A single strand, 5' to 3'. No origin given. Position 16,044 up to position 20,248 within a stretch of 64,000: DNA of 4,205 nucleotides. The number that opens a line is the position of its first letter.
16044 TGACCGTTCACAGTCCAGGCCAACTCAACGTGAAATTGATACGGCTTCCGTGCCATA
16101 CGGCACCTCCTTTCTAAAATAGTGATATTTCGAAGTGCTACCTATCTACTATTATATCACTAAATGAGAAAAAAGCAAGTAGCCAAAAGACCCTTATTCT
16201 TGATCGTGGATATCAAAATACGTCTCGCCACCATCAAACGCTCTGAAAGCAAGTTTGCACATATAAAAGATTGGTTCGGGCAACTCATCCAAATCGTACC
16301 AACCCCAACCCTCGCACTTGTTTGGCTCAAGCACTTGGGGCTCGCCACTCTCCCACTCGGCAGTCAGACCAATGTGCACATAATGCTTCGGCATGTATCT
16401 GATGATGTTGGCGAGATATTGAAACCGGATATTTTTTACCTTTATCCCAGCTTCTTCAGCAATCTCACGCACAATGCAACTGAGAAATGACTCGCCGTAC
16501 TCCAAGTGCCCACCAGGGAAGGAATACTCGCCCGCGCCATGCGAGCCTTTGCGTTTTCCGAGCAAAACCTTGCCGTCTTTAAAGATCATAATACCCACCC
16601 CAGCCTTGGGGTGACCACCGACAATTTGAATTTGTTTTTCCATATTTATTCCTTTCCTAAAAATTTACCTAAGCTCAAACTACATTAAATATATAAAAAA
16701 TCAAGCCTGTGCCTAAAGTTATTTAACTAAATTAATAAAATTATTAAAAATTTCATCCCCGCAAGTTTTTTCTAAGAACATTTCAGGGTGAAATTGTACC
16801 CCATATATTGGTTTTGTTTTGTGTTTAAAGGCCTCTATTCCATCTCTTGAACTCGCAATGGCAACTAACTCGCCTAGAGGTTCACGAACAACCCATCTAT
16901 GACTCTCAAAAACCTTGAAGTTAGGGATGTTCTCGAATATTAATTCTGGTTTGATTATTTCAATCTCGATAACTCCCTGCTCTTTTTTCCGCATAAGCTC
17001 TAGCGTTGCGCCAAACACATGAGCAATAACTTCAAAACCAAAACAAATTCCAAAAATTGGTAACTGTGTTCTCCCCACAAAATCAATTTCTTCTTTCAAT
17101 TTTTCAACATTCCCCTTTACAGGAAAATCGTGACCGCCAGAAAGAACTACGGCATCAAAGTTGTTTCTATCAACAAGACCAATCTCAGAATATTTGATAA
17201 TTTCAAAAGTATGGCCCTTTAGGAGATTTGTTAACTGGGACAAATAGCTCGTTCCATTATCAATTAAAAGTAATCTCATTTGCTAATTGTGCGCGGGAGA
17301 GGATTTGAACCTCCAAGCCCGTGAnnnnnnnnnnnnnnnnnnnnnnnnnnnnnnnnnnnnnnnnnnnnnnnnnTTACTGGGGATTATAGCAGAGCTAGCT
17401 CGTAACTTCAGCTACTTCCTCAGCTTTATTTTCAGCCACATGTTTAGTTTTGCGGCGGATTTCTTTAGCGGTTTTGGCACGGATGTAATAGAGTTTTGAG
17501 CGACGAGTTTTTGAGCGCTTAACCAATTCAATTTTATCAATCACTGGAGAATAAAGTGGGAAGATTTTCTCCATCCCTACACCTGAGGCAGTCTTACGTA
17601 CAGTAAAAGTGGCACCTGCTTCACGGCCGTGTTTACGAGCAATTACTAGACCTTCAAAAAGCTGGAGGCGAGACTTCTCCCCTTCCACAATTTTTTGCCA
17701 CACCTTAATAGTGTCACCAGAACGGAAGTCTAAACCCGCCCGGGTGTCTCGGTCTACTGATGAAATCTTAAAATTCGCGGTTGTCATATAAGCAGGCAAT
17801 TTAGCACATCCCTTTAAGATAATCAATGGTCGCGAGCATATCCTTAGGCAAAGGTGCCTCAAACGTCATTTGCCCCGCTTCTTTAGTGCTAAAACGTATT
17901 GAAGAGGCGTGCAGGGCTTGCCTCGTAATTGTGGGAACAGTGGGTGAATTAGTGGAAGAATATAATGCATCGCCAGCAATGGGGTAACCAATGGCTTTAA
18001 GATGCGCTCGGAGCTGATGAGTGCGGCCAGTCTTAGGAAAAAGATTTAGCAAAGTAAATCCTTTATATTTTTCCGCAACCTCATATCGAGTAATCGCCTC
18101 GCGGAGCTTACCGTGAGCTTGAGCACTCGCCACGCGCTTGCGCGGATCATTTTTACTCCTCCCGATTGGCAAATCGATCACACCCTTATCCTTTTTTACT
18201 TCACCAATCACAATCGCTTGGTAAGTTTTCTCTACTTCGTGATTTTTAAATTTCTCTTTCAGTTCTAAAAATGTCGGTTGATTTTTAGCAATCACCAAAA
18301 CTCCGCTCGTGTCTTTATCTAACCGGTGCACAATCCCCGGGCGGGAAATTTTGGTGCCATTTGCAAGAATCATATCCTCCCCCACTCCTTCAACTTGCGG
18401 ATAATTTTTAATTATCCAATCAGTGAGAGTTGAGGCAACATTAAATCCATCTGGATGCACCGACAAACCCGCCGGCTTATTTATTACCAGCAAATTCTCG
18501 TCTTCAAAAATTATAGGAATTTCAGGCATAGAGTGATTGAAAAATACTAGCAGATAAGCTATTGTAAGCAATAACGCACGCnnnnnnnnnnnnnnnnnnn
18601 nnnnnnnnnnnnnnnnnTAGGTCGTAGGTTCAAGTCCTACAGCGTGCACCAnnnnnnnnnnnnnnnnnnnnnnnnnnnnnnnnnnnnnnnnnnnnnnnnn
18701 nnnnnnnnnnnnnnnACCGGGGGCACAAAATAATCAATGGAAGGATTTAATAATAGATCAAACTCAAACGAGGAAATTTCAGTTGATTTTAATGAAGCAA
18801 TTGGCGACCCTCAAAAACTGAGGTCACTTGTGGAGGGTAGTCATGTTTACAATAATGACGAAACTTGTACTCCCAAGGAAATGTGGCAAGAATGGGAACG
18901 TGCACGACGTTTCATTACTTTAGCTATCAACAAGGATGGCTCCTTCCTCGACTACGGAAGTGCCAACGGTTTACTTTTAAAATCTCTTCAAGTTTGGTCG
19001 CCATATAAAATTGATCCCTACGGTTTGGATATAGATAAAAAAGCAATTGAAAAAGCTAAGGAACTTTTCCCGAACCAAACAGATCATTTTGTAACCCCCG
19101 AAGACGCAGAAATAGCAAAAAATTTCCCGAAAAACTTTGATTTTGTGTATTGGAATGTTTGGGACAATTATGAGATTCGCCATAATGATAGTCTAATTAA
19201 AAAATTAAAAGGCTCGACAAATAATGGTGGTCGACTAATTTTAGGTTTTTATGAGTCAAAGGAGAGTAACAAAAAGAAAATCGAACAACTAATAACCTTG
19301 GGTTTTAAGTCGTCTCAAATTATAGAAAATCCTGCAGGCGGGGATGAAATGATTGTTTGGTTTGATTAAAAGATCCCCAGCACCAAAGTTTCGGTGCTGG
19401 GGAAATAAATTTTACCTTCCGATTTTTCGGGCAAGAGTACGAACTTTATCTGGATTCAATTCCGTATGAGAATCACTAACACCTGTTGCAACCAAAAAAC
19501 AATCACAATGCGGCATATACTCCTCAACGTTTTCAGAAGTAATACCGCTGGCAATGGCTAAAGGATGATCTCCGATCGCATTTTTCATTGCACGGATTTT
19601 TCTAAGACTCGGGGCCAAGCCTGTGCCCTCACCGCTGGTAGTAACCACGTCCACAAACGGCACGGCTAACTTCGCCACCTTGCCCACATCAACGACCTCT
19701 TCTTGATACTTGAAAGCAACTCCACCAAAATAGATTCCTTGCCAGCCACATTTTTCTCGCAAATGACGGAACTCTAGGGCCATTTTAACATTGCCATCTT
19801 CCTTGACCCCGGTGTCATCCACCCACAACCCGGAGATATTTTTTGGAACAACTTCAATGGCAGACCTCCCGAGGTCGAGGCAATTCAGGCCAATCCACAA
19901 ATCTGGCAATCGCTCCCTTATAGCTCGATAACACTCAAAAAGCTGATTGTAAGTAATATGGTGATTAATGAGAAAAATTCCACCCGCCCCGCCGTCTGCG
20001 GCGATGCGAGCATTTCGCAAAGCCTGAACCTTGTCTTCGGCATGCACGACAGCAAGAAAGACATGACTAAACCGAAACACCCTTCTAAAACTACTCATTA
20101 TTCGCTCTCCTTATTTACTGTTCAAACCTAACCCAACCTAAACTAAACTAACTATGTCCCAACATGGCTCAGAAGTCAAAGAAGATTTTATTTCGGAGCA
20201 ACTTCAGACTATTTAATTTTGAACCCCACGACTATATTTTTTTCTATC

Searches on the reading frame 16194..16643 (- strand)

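Call 63: search_protein_families(library=pfam, proteins=[window:16194-16643:-], max_evalue=0.001)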
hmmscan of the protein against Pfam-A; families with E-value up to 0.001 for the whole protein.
window:16194-16643:- (149 aa): 2 families
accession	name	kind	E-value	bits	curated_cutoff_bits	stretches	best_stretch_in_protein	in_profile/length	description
PF00293.34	NUDIX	-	8.8e-21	74.8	21.1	1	13-122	3-120/134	NUDIX domain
PF14815.12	NUDIX_4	-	1.7e-06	28.3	35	1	17-122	3-99/113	NUDIX domain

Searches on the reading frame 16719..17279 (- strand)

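Call 63: search_protein_families(library=pfam, proteins=[window:16719-17279:-], max_evalue=0.001)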
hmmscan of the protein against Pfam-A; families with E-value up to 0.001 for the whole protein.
window:16719-17279:- (186 aa): 2 families
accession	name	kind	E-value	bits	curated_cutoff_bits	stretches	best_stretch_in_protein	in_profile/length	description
PF00117.34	GATase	-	4.2e-29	102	22.8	1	4-183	1-189/190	Glutamine amidotransferase class-I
PF07722.19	Peptidase_C26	-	1.1e-10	42.1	20.5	1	71-166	104-219/219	Peptidase C26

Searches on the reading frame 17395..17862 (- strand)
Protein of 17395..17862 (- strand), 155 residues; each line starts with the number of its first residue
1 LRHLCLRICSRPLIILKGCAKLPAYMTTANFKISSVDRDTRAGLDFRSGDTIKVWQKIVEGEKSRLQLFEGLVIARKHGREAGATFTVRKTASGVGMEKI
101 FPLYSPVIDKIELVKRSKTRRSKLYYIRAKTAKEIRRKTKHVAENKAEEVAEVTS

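Call 63: search_protein_families(library=pfam, proteins=[window:17395-17862:-], max_evalue=0.001)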
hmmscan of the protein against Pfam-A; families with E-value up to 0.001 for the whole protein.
window:17395-17862:- (155 aa): 1 family
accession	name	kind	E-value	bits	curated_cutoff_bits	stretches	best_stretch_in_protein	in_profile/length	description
PF01245.26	Ribosomal_L19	-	2.7e-35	121.1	22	1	44-139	16-110/111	Ribosomal protein L19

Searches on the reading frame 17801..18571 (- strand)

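Call 57: search_protein_families(library=pfam, proteins=[window:17801-18571:-], max_evalue=0.001)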
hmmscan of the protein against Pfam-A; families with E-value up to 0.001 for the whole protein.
window:17801-18571:- (256 aa): 1 family
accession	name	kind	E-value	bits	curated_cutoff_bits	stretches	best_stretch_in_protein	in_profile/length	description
PF00849.27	PseudoU_synth_2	-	3.1e-32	112.4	26.8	1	26-192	1-151/152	RNA pseudouridylate synthase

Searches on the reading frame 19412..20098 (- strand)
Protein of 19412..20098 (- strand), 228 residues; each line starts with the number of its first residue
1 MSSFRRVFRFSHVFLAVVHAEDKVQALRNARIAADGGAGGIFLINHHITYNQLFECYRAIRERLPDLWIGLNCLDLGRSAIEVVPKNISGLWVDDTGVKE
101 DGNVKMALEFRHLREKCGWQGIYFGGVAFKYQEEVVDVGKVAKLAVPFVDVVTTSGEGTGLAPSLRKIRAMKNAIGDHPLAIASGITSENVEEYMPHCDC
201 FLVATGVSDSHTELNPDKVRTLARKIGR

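Call 63: search_protein_families(library=pfam, proteins=[window:19412-20098:-], max_evalue=0.001)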
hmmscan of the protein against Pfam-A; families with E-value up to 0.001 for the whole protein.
window:19412-20098:- (228 aa): 1 family
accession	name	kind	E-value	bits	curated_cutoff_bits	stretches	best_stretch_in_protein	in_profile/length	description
PF03437.21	BtpA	-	4e-07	30.2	30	1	148-225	172-251/254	BtpA family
